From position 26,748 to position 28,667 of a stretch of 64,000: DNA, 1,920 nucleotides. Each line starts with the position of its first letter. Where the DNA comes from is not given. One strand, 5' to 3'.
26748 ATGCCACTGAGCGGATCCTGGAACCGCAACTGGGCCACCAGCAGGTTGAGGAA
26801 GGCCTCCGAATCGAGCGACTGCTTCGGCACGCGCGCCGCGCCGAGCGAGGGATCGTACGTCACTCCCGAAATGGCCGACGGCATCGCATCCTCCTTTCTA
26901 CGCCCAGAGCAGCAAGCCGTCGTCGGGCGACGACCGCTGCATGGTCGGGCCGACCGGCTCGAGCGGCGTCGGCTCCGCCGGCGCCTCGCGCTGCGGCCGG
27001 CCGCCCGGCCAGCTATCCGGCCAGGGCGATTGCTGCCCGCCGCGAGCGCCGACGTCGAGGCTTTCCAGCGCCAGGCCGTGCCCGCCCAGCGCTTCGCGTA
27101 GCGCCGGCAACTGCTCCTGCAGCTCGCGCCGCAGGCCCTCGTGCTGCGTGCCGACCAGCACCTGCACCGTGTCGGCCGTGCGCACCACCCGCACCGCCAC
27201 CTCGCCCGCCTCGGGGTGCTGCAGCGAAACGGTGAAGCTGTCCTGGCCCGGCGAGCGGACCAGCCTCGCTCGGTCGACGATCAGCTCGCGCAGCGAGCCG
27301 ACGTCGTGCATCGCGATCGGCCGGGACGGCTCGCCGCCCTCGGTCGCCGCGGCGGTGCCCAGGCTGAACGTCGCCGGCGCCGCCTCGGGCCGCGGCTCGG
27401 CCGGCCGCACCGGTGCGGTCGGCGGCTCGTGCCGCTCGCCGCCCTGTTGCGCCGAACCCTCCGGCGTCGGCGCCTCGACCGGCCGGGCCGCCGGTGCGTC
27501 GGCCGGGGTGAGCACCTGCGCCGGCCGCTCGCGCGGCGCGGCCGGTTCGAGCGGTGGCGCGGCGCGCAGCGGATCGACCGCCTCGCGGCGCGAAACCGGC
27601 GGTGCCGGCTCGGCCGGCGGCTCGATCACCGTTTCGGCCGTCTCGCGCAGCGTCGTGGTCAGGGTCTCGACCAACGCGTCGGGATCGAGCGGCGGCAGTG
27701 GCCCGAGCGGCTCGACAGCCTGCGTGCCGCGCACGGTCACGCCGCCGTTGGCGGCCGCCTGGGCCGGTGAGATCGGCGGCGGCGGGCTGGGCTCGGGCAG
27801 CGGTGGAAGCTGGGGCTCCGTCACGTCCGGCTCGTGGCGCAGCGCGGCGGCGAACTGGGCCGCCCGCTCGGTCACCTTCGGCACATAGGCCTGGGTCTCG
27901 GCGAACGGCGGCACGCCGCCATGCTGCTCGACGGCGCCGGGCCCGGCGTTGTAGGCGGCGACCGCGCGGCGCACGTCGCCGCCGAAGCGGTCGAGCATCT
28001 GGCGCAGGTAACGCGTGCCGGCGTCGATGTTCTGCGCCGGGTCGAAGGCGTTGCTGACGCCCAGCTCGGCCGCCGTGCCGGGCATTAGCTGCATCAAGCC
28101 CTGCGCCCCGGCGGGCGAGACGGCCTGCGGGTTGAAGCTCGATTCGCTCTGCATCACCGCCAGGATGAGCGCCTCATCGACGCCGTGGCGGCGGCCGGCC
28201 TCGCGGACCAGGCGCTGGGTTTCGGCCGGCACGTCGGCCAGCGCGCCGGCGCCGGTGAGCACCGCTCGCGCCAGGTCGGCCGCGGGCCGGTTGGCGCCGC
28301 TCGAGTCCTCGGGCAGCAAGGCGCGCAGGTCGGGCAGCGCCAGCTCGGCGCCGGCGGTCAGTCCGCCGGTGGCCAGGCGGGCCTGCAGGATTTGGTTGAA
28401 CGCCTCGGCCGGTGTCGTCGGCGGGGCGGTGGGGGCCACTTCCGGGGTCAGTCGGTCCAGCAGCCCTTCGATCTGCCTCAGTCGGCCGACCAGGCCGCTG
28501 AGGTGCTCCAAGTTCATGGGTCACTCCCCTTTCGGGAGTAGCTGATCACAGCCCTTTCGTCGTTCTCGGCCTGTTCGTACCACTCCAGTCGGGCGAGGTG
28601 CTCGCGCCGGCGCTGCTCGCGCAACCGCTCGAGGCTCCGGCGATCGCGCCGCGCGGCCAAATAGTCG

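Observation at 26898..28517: Lytic transglycosylase fused to the FliK hook-length ruler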

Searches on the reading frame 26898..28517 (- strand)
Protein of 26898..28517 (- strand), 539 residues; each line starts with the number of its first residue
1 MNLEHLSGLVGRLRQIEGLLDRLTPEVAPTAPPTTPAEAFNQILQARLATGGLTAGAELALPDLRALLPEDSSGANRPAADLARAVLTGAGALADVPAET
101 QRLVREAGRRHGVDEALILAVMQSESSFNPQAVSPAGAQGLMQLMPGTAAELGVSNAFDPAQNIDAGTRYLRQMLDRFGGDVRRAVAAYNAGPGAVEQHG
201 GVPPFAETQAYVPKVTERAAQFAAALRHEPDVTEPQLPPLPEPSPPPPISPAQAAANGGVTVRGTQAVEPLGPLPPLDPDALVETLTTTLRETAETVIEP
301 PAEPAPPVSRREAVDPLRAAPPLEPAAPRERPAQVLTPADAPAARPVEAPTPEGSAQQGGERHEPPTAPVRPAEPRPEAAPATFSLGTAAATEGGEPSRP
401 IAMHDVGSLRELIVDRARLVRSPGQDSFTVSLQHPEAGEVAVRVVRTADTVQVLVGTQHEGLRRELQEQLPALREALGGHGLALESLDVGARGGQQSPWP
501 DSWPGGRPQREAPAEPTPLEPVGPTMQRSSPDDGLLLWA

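Call 3: search_protein_families(library=pfam, proteins=[window:26898-28517:-], max_evalue=0.1)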
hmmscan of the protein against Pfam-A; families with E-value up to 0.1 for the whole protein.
window:26898-28517:- (539 aa): 6 families
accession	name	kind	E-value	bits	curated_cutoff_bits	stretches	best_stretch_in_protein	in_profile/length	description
PF01464.25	SLT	-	2.2e-33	114.7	21.3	1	103-201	2-106/117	Transglycosylase SLT domain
PF02120.21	Flg_hook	-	8.6e-12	45.2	29.8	1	421-497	8-84/85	Flagellar hook-length control protein FliK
PF18013.6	Phage_lysozyme2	-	0.0015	19.2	28.2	1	118-152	23-61/140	Phage tail lysozyme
PF13406.11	SLT_2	-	0.0017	18.1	24.3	0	98-128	71-101/292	Transglycosylase SLT domain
PF13702.11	Lysozyme_like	-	0.0034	17.4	25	1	103-211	10-116/165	Lysozyme-like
PF19489.4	SLT_4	-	0.0074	16.4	27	1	101-148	35-80/184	Transglycosylase SLT domain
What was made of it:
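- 27825..28232 (-): SLT (GH23 family-1 lytic transglycosylase) domain, residues 96-231. Pfam SLT, E=2.2e-33 (call 3).
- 27033..27317 (-): FliK C-terminal (Flg_hook / T3S4 substrate-switching) domain, residues 401-495. Pfam Flg_hook, 45.2 bits against a cut-off of 29.8 (call 3).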

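Call 4: search_protein_families(library=ncbifam, proteins=[window:26898-28517:-], max_evalue=0.1)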
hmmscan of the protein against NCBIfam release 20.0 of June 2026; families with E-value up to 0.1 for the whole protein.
window:26898-28517:- (539 aa): 8 families
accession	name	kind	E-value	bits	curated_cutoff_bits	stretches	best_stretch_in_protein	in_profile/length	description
NF047373.1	BB0259_flg_lyt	exception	1.3e-26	93.6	234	1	102-219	550-685/705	flagellar assembly lytic transglycosylase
NF008670.0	PRK11671.1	equivalog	2.4e-19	69.7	375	1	102-196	194-306/359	membrane-bound lytic murein transglycosylase MltC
NF008112.0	PRK10859.1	equivalog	3.6e-18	65.3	354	1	109-196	299-390/483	membrane-bound lytic murein transglycosylase MltF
NF008631.0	PRK11619.1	equivalog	2.3e-17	62.6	536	1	103-198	482-587/644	murein transglycosylase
NF008050.0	PRK10783.1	equivalog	5.7e-09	34.8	508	1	118-196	123-205/457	murein transglycosylase D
NF012014.0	PRK15470.1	equivalog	1.3e-05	24.9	233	1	104-150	43-89/203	membrane-bound lytic murein transglycosylase EmtA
NF052397.1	AggPromo_Cterm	subfamily_domain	1.8e-05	25.1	40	1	119-173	6-62/80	aggregation-promoting factor C-terminal-like domain-containing protein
NF011856.0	PRK15328.1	equivalog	0.0032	17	208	1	106-193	24-120/160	type III secretion system invasion protein IagB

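Call 5: find_homologous_proteins(query=window:26898-28517:-, max_evalue=0.001)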
Query window:26898-28517:- (539 aa): 1359 proteins with E <= 0.001 among 8000 candidates; the best 120 are listed.
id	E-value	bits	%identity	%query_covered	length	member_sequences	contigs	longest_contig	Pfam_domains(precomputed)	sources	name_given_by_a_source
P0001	0.0e+0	1143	100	100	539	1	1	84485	PF02120.22,PF01464.26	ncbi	-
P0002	3.1e-76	276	51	41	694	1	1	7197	PF02120.22,PF13406.12,PF01464.26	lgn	-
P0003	1.4e-68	251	52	41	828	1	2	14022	PF02120.22,PF13406.12,PF01464.26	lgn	-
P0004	1.5e-67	247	50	41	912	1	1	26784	PF02120.22,PF13406.12,PF01464.26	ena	-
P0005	4.5e-66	242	50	40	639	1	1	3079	PF02120.22,PF13406.12,PF01464.26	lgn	-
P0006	1.1e-63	234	67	18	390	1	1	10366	PF27553.1,PF01464.26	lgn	-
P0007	1.3e-61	228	42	39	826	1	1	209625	PF02120.22,PF13406.12,PF01464.26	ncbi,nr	ncbi:MAG: transglycosylase SLT domain-containing protein [Fimbriimonadaceae bacterium]|nr:transglyco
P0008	1.3e-60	224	48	41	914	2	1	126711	PF02120.22,PF01464.26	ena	-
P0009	1.1e-55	208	43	26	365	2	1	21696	PF13406.12,PF01464.26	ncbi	-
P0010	2.9e-55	207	60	19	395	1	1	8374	PF01464.26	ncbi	ncbi:MAG: lytic transglycosylase domain-containing protein [Pseudomonadota bacterium]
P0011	4.7e-50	189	46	42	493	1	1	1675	PF02120.22,PF01464.26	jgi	jgi:hypothetical protein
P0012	5.8e-44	169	66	24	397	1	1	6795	PF13406.12,PF01464.26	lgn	-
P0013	7.8e-43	166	66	22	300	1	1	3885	PF01464.26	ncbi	ncbi:MAG: lytic transglycosylase domain-containing protein [Candidatus Sericytochromatia bacterium]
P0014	1.9e-42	164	49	41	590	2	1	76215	PF13406.12,PF01464.26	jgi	-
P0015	6.3e-41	159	57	25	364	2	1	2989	PF05257.23,PF19489.5,PF01464.26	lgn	-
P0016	1.3e-40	158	51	29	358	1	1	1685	PF01464.26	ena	-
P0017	1.6e-39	155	61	22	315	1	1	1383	PF10135.15,PF01464.26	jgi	jgi:Rod binding domain-containing protein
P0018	1.8e-39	155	57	26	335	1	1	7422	PF00877.26,PF01464.26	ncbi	-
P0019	2.0e-39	154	57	25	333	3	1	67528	PF00877.26,PF01464.26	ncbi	-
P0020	4.7e-39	153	55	26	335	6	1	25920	PF00877.26,PF01464.26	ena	-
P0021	4.8e-39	153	53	26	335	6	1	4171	PF01464.26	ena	-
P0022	6.6e-39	153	60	24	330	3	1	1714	PF00877.26,PF01464.26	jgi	jgi:cell wall-associated NlpC family hydrolase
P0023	6.6e-39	153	54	25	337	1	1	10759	PF00877.26,PF01464.26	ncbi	-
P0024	1.0e-38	152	67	21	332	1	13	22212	PF01551.30,PF27553.1,PF01464.26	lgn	-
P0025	1.1e-38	152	44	37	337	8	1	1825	PF00877.26,PF01464.26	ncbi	-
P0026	1.2e-38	152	57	25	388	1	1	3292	PF01464.26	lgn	-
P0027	1.3e-38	152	59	24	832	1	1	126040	PF13406.12,PF01464.26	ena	-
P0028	1.4e-38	152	64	22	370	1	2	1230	PF00877.26,PF01464.26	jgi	jgi:cell wall-associated NlpC family hydrolase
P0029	1.4e-38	152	55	25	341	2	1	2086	PF00877.26,PF01464.26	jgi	jgi:cell wall-associated NlpC family hydrolase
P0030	2.0e-38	151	55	24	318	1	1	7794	PF01464.26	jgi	-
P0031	2.1e-38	151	61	23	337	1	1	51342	PF01464.26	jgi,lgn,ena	-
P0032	2.8e-38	151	56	29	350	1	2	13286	PF00877.26,PF01464.26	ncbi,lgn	-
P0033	2.9e-38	151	67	21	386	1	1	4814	PF00877.26,PF01464.26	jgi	-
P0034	3.1e-38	150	60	23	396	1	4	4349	PF01464.26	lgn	-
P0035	3.6e-38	150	63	24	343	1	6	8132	PF00877.26,PF01464.26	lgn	-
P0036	4.7e-38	150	58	24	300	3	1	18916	PF01464.26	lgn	-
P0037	4.7e-38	150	60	23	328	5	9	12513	PF01551.30,PF01464.26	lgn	-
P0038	5.1e-38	150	67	22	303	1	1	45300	PF01464.26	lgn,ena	-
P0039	6.0e-38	150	60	23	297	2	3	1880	PF01464.26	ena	-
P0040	1.0e-37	149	56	30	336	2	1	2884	PF00877.26,PF01464.26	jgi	-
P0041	1.1e-37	149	59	23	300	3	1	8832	PF01464.26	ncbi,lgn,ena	-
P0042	1.1e-37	149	60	23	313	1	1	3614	PF01464.26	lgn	-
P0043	1.3e-37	148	65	24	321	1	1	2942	PF00877.26,PF01464.26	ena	-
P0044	1.4e-37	148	65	24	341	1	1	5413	PF00877.26,PF01464.26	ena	-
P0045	1.6e-37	148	60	27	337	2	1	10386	PF00877.26,PF01464.26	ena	-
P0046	1.8e-37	148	61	22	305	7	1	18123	PF10135.15,PF01464.26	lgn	-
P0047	1.9e-37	148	44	35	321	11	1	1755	PF00877.26,PF01464.26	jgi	jgi:cell wall-associated NlpC family hydrolase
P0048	1.9e-37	148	61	23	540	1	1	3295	PF02120.22,PF01464.26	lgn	-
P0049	2.0e-37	148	50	32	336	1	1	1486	PF00877.26,PF01464.26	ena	-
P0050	2.1e-37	148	60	23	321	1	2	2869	PF01551.30,PF13406.12,PF01464.26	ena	-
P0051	2.6e-37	147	47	35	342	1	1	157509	PF00877.26,PF01464.26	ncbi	-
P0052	2.6e-37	147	69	21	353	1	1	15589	PF00877.26,PF01464.26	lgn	-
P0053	4.7e-37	147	61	24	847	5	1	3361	PF01464.26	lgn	-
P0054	4.9e-37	147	62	26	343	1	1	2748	PF00877.26,PF01464.26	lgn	-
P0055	6.4e-37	146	57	23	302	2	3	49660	PF01464.26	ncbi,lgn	-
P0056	7.9e-37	146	63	22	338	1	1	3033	PF00877.26,PF01464.26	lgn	-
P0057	7.9e-37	146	55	26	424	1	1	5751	PF13511.12,PF01464.26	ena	-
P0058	8.0e-37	146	59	23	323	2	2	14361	PF01551.30,PF01464.26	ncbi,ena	-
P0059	8.4e-37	146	59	24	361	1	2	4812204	PF01464.26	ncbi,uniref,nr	ncbi:lytic transglycosylase domain-containing protein [Dyella caseinilytica]|uniref:Lytic transglyco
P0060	8.5e-37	146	64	21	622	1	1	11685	PF01551.30,PF01464.26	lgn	-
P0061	9.2e-37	146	55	25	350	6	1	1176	PF00877.26,PF01464.26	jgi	jgi:cell wall-associated NlpC family hydrolase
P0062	1.0e-36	145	62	22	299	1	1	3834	PF10135.15,PF01464.26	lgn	-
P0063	1.0e-36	145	56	29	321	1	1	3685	PF00877.26,PF01464.26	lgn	-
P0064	1.5e-36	145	48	35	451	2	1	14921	PF01551.30,PF01464.26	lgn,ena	-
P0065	1.6e-36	145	60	21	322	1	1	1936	PF13511.12,PF01464.26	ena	-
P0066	1.6e-36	145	56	24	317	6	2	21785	PF01464.26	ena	-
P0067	1.7e-36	145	58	22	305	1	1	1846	PF01464.26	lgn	-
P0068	1.8e-36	145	58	22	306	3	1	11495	PF01464.26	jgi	-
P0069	1.8e-36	145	60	21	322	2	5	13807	PF13511.12,PF01464.26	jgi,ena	-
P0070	1.8e-36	145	60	21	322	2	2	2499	PF13511.12,PF01464.26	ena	-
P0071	1.8e-36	145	60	21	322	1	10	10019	PF01464.26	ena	-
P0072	2.1e-36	144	58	28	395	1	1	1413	PF00877.26,PF01464.26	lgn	-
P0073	2.3e-36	144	58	27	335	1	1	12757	PF00877.26,PF01464.26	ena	-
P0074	2.4e-36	144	55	24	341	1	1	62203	PF01464.26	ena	-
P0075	2.4e-36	144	53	28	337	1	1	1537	PF00877.26,PF01464.26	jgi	jgi:hypothetical protein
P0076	2.5e-36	144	64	21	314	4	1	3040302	PF01464.26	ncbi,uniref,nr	ncbi:lytic transglycosylase domain-containing protein [Luteimonas yindakuii]|uniref:lytic transglyco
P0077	2.5e-36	144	58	22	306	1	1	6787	PF13511.12,PF01464.26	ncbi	-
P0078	2.7e-36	144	63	22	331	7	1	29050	PF01551.30,PF01464.26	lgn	-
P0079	2.9e-36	144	60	22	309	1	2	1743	PF13511.12,PF01464.26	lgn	-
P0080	3.3e-36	144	56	24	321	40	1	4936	PF01464.26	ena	-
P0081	3.4e-36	144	59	21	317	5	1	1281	PF01464.26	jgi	jgi:hypothetical protein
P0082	3.7e-36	144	59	21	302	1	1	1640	PF01464.26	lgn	-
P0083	3.7e-36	144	42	41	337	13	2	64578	PF00877.26,PF01464.26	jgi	jgi:cell wall-associated NlpC family hydrolase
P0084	3.8e-36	144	60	23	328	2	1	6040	PF00877.26,PF01464.26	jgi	jgi:cell wall-associated NlpC family hydrolase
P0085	4.2e-36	143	66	22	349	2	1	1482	PF00877.26,PF01464.26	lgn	-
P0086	5.3e-36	143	64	21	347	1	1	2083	PF01464.26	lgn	-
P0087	5.5e-36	143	59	22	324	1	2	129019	PF00877.26,PF01464.26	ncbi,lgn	-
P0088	5.9e-36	143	54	28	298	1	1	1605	PF13511.12,PF01464.26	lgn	-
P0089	5.9e-36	143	68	21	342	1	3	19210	PF00877.26,PF01464.26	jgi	jgi:peptidoglycan DL-endopeptidase CwlO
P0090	5.9e-36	143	58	21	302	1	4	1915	PF01464.26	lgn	-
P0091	6.2e-36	143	58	21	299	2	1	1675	PF01464.26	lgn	-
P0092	6.6e-36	143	69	22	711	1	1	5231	PF01464.26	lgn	-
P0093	6.7e-36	143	62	23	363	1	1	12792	PF00877.26,PF01464.26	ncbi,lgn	-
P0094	7.2e-36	143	62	23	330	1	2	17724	PF00877.26,PF01464.26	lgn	-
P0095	7.7e-36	143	58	22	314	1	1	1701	PF01464.26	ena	-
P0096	8.3e-36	142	60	23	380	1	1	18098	PF00877.26,PF01464.26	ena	-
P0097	8.5e-36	142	67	21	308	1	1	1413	PF00877.26,PF01464.26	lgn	-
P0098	1.1e-35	142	59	23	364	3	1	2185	PF13511.12,PF01464.26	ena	-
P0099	1.1e-35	142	59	23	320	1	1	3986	PF01464.26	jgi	jgi:hypothetical protein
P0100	1.1e-35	142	54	27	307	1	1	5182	PF13406.12,PF01464.26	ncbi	-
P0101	1.2e-35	142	61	22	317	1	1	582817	PF01464.26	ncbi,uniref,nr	ncbi:lytic transglycosylase domain-containing protein [Luteimonas terrae]|uniref:Soluble lytic murei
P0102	1.2e-35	142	60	23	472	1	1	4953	PF01551.30,PF01464.26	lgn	-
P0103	1.2e-35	142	53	28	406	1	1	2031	PF00877.26,PF01464.26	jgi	jgi:cell wall-associated NlpC family hydrolase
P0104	1.3e-35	142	60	22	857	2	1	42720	PF13406.12,PF01464.26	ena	-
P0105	1.4e-35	142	61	23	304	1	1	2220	PF00877.26,PF01464.26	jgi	jgi:peptidoglycan DL-endopeptidase CwlO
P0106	2.0e-35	141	53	27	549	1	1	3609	PF02120.22,PF01464.26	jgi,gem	-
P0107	2.0e-35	141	58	22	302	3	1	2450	PF01464.26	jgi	-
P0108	2.2e-35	141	65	21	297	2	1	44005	PF00877.26,PF01464.26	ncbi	-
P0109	2.4e-35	141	61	21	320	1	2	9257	PF01464.26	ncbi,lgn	-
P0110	2.5e-35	141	58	24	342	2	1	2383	PF00877.26,PF01464.26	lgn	-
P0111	2.7e-35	141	63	22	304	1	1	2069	PF00877.26,PF01464.26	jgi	jgi:hypothetical protein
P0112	3.0e-35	141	53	23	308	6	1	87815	PF01464.26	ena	-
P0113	3.0e-35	141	63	23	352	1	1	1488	PF00877.26,PF01464.26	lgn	-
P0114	3.1e-35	141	56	25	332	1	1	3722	PF01464.26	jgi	jgi:hypothetical protein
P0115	3.6e-35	140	62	20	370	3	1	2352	PF01464.26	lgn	-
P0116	3.6e-35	140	58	24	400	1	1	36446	PF00877.26,PF01464.26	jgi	jgi:cell wall-associated NlpC family hydrolase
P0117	3.7e-35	140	60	22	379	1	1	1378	PF00877.26,PF01464.26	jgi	jgi:cell wall-associated NlpC family hydrolase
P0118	3.8e-35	140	61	21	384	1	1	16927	PF00877.26,PF01464.26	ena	-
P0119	3.9e-35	140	61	22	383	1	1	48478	PF00877.26,PF01464.26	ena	-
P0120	4.0e-35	140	61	23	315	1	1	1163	PF00877.26,PF01464.26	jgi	jgi:hypothetical protein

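Call 8: find_encoding_contigs(protein=P0001, flank=1000, max_places=3)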
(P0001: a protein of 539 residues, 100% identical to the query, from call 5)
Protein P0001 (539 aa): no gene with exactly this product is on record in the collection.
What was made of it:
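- Tried and rejected: The exact look-up of the window protein's contig found nothing on record (call 8).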

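Call 9: list_cluster_members(proteins=[P0001, P0002, P0003, P0004, P0005, P0007, P0008, P0011, P0048, P0106])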
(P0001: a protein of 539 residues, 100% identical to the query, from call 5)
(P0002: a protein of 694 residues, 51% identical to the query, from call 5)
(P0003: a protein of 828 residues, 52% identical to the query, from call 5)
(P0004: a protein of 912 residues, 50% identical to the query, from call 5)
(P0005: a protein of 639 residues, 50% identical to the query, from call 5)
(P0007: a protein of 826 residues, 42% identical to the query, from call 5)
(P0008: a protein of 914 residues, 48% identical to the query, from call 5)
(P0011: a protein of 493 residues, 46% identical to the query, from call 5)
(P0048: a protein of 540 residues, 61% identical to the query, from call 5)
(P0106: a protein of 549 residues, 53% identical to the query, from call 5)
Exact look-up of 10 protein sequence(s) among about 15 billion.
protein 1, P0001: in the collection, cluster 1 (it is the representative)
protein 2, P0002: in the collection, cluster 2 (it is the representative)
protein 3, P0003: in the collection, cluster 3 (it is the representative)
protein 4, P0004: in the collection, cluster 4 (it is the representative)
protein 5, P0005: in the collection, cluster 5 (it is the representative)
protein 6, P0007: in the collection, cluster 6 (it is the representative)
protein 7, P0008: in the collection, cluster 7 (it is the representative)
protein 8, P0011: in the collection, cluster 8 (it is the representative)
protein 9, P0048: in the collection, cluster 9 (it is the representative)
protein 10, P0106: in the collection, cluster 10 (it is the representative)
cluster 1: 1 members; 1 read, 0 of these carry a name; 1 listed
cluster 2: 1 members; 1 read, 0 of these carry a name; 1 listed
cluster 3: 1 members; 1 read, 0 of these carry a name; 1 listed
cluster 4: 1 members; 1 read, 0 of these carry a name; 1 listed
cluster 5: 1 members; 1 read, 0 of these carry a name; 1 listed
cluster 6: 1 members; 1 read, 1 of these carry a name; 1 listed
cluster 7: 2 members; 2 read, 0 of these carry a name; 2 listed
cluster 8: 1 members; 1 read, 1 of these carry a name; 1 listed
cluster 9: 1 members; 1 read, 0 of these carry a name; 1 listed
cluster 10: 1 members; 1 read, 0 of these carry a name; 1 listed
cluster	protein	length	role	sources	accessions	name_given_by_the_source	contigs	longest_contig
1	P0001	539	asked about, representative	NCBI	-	-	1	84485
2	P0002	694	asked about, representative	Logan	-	-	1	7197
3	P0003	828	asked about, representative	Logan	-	-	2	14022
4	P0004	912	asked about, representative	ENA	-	-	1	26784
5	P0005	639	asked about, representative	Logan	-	-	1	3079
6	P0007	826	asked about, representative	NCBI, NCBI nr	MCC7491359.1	MAG: transglycosylase SLT domain-containing protein [Fimbriimonadaceae bacterium] | transglycosylase SLT domain-containing protein [Fimbriimonadaceae bacterium]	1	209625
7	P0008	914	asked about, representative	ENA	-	-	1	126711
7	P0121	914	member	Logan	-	-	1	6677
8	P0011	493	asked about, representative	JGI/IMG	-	hypothetical protein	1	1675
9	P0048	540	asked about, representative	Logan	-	-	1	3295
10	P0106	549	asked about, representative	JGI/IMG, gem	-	-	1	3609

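Call 19: find_encoding_contigs(protein=P0007, flank=10000, max_places=2)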
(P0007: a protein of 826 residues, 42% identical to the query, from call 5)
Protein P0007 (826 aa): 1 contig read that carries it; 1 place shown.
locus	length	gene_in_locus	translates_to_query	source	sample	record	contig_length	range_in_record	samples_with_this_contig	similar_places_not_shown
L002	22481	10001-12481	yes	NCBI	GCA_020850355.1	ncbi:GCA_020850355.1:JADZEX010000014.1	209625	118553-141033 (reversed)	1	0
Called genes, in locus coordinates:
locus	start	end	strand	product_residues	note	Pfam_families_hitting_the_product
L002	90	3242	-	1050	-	PF00989:PAS (weak), PF08448:PAS_4, PF13188:PAS_8 (weak), PF13426:PAS_9, PF00512:HisKA, PF02518:HATPase_c, PF00072:Response_reg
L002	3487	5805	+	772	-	-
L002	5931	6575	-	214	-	PF06439:3keto-disac_hyd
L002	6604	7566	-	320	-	-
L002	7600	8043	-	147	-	PF01220:DHquinase_II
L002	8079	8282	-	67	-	PF17653:DUF5522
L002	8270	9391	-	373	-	-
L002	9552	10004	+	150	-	PF02050:FliJ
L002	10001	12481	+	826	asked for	PF13406:SLT_2 (faint), PF01464:SLT, PF02120:Flg_hook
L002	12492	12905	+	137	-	PF03963:FlgD, PF13861:FLgD_tudor (weak)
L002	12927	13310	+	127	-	PF12611:Flagellar_put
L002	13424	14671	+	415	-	PF00460:Flg_bb_rod (weak), PF22692:LlgE_F_G_D1, PF07559:FlgE_D2, PF06429:Flg_bbr_C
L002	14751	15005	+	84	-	PF06289:FlbD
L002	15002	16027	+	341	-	PF00246:Peptidase_M14, PF10994:DUF2817 (weak), PF24827:AstE_AspA_cat (weak)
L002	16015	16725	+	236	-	-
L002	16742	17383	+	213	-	PF03748:FliL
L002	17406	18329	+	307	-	PF28396:SepQ_C (weak), PF01052:FliMN_C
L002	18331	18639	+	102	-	PF01052:FliMN_C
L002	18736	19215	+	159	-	PF04347:FliO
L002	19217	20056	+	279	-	PF00813:FliP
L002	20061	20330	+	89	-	PF01313:Bac_export_3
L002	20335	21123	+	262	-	PF01311:Bac_export_1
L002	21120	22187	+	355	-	PF01312:Bac_export_2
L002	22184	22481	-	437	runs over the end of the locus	PF01522:Polysacc_deac_1 (weak)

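Call 20: find_encoding_contigs(protein=P0008, flank=10000, max_places=2)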
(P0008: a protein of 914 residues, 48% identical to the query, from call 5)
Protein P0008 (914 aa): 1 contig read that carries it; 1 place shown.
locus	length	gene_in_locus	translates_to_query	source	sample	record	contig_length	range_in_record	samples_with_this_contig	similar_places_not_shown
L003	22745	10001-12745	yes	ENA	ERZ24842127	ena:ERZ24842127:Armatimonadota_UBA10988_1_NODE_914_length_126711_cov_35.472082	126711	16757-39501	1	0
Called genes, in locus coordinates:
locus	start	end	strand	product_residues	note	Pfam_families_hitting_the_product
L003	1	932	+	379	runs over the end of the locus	PF01208:URO-D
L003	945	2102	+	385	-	PF04389:Peptidase_M28 (weak), PF01546:Peptidase_M20, PF07687:M20_dimer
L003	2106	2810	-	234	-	PF07963:N_methyl, PF07596:SBP_bac_10 (weak)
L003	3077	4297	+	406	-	PF04015:DUF362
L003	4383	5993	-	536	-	-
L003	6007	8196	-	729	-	PF27016:TCAF_N, PF17291:M60-like_N, PF13402:Peptidase_M60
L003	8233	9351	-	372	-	-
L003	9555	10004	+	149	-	PF02050:FliJ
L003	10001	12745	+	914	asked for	PF01464:SLT, PF02120:Flg_hook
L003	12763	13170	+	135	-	PF03963:FlgD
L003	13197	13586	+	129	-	PF12611:Flagellar_put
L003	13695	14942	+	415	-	PF22692:LlgE_F_G_D1, PF07559:FlgE_D2, PF06429:Flg_bbr_C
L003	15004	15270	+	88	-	PF06289:FlbD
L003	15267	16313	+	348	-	PF00246:Peptidase_M14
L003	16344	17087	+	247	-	-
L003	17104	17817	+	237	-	PF03748:FliL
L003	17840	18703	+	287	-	PF28396:SepQ_C (weak), PF01052:FliMN_C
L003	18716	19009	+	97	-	PF01052:FliMN_C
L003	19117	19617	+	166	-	PF04347:FliO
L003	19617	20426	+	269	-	PF00813:FliP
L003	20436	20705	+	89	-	PF01313:Bac_export_3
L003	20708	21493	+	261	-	PF01311:Bac_export_1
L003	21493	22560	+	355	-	PF01312:Bac_export_2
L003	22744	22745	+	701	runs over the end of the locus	PF00771:FHIPEP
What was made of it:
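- The same two-domain protein sits between fliJ and flgD in Armatimonadota loci L002 and L003 (calls 19, 20).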

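Call 25: find_encoding_contigs(protein=P0106, flank=5000, max_places=2)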
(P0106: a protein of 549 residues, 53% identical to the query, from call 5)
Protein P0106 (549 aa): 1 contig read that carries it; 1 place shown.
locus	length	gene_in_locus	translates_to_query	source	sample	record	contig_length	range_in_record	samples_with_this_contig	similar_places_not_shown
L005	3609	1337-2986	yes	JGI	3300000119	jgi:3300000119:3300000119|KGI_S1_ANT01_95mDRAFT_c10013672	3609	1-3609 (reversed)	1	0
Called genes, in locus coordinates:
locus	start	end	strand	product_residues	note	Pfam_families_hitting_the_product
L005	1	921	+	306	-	?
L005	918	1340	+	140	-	-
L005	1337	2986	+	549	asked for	PF01464:SLT, PF02120:Flg_hook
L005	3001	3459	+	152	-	PF03963:FlgD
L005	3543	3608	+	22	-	?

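Call 26: find_encoding_contigs(protein=P0048, flank=5000, max_places=2)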
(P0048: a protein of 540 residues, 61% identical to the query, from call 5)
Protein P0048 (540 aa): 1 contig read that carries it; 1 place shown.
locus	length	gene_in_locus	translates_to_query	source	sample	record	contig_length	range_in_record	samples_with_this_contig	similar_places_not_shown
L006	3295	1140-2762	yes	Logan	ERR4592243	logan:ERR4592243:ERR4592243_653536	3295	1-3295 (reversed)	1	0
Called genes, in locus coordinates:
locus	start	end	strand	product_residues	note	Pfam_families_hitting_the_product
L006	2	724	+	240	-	?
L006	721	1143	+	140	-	-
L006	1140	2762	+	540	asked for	PF01464:SLT, PF02120:Flg_hook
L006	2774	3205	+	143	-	PF03963:FlgD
